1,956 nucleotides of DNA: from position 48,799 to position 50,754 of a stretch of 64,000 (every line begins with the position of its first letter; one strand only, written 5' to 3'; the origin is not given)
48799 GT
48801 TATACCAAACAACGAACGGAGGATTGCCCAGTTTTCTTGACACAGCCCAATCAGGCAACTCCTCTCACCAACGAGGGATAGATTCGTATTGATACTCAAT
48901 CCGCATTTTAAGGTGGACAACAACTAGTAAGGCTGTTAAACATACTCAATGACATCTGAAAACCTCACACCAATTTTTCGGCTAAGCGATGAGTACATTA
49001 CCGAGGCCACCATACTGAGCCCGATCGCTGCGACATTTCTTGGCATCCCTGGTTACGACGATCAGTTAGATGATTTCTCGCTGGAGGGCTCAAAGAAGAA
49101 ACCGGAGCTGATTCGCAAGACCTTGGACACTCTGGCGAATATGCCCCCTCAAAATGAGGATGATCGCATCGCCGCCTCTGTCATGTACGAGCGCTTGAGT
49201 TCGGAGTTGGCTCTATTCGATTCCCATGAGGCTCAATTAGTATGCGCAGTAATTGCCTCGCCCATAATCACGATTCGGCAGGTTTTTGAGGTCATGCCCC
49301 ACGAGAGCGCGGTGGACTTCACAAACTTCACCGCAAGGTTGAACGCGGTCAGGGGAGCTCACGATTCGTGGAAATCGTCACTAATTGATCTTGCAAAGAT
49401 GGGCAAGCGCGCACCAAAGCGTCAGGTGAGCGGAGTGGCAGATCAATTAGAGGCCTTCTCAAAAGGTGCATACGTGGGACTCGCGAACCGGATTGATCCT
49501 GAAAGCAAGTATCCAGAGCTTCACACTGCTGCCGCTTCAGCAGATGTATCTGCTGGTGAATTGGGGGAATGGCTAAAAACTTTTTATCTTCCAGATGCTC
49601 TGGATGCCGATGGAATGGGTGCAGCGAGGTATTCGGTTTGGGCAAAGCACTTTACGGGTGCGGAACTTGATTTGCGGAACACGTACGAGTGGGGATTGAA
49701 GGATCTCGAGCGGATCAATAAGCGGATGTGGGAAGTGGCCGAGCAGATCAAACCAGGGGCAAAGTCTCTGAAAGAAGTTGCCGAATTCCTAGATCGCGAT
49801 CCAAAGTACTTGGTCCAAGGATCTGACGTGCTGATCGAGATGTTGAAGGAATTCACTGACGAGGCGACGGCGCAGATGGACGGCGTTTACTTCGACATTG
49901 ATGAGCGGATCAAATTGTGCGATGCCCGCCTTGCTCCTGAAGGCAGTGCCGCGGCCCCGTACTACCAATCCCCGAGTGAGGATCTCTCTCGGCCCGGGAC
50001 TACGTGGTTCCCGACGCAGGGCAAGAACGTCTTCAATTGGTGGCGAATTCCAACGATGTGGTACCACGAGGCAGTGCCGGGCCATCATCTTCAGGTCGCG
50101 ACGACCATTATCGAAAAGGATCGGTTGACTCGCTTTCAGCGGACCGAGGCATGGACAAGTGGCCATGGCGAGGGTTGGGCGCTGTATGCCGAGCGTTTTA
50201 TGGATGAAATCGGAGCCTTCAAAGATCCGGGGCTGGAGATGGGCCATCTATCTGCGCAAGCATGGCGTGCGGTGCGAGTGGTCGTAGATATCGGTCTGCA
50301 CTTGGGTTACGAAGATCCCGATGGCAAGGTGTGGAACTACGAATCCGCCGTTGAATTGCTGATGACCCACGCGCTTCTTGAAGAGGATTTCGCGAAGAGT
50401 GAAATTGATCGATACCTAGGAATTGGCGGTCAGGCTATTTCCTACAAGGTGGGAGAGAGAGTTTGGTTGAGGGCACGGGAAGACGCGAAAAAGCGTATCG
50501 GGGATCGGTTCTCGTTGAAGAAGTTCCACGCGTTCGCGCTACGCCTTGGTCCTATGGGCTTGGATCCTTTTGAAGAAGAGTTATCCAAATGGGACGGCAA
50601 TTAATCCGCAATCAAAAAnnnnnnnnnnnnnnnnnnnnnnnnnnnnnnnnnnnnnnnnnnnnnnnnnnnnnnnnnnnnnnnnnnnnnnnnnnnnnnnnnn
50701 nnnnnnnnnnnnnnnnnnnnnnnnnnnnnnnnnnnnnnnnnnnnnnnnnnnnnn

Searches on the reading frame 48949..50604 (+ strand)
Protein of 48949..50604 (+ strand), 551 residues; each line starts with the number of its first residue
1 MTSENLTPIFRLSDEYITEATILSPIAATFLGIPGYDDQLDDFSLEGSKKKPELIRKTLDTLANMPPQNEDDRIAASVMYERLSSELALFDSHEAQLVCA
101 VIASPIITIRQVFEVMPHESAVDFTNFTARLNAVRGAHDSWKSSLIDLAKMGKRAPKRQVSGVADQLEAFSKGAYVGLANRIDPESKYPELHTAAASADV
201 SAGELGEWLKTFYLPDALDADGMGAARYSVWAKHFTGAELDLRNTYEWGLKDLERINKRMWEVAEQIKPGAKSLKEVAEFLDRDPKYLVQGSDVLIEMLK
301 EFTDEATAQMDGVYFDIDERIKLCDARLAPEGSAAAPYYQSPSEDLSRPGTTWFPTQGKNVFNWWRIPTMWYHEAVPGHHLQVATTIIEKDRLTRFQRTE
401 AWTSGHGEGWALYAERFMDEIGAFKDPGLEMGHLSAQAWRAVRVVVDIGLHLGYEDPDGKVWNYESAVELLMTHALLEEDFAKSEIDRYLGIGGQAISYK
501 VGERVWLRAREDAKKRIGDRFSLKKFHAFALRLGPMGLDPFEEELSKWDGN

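Call 4: search_protein_families(library=pfam, proteins=[window:48949-50604:+])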
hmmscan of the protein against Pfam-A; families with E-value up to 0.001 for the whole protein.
window:48949-50604:+ (551 aa): 1 family
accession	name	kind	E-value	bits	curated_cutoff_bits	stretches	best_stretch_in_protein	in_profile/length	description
PF05960.17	DUF885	-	4.9e-130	436.1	32.4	1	25-544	1-531/532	Bacterial protein of unknown function (DUF885)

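Call 60: find_encoding_contigs(protein=window:48949-50604:+, flank=10000, max_places=8)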
Protein window:48949-50604:+ (551 aa): no gene with exactly this product is on record in the collection.
